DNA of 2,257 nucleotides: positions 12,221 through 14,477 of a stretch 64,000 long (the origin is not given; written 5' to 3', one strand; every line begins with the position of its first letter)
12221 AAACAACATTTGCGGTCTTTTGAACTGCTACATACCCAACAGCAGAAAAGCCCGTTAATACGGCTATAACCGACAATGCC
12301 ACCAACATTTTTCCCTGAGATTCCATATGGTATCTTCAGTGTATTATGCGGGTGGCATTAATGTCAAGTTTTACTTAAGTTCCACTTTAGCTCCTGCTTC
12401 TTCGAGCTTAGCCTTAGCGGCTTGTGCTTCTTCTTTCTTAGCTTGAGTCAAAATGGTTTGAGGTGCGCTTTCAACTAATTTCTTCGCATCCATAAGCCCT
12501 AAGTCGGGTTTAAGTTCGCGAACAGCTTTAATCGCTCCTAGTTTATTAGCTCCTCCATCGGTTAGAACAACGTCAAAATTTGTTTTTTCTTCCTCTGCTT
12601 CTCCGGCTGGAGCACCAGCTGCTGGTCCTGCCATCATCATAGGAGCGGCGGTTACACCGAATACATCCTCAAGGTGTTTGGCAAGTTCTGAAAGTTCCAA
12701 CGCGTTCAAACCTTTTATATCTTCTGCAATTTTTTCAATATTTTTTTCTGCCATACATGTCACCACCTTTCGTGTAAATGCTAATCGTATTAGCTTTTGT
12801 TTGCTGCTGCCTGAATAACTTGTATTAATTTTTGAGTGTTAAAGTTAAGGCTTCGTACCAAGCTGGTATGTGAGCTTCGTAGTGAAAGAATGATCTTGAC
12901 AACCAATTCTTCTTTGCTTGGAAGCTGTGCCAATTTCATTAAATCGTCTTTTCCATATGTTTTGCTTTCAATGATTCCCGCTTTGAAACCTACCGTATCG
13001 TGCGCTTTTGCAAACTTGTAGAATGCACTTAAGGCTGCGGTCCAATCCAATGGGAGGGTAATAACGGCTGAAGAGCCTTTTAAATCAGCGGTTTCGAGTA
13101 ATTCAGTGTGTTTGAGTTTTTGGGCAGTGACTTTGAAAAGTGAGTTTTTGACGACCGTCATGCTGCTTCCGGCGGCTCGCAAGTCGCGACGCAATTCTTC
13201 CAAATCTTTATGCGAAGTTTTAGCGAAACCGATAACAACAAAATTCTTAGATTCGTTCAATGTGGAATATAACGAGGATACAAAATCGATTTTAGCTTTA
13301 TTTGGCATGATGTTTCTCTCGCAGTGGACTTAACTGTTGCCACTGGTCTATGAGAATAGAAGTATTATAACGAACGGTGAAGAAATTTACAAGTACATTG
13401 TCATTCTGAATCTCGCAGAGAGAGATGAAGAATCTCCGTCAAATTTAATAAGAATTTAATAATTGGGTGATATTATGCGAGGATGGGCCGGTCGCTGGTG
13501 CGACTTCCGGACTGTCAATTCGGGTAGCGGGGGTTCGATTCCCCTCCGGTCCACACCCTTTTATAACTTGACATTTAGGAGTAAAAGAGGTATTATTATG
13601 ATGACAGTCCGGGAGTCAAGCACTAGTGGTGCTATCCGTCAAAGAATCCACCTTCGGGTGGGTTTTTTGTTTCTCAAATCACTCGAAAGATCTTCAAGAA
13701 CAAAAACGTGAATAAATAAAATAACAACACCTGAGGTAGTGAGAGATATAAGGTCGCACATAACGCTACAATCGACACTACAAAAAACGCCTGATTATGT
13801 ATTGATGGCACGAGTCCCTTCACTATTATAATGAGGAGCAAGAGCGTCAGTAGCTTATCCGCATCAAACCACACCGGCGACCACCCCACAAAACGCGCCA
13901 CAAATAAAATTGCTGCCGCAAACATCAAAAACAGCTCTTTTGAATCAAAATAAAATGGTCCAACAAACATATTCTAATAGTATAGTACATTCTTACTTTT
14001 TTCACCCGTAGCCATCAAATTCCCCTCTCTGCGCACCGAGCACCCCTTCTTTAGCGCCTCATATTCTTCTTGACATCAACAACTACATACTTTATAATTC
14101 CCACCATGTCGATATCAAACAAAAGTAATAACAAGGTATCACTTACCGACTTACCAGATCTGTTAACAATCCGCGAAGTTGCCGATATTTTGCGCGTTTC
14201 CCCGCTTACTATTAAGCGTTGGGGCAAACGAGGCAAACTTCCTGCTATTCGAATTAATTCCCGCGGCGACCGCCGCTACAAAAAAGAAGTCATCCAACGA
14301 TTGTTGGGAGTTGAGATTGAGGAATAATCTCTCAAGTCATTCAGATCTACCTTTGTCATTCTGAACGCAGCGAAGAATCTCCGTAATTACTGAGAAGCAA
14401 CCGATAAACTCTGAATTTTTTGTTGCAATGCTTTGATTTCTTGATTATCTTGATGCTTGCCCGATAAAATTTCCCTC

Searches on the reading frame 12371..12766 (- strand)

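Call 50: search_protein_families(library=pfam, proteins=[window:12371-12766:-], max_evalue=0.001)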
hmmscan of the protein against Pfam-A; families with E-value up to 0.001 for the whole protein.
window:12371-12766:- (131 aa): 2 families
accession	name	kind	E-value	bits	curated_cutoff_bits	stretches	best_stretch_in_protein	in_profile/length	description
PF00542.24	Ribosomal_L12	-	1e-24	87.1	25.9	1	64-131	1-67/67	Ribosomal protein L7/L12 C-terminal domain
PF16320.10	Ribosomal_L12_N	-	1.7e-15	56.9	25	1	10-56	2-47/48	Ribosomal protein L7/L12 dimerisation domain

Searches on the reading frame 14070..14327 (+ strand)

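Call 50: search_protein_families(library=pfam, proteins=[window:14070-14327:+], max_evalue=0.001)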
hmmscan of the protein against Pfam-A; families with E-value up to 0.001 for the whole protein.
window:14070-14327:+ (85 aa): 3 families
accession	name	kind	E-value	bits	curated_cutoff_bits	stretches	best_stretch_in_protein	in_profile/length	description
PF12728.13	HTH_17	-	2e-10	41.2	27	1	31-79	1-47/51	Helix-turn-helix domain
PF13411.12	MerR_1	-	4.3e-10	40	21.6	1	33-79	2-47/69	MerR HTH family regulatory protein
PF00376.29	MerR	-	2.8e-08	33.9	28.2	1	33-70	1-38/38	MerR family regulatory protein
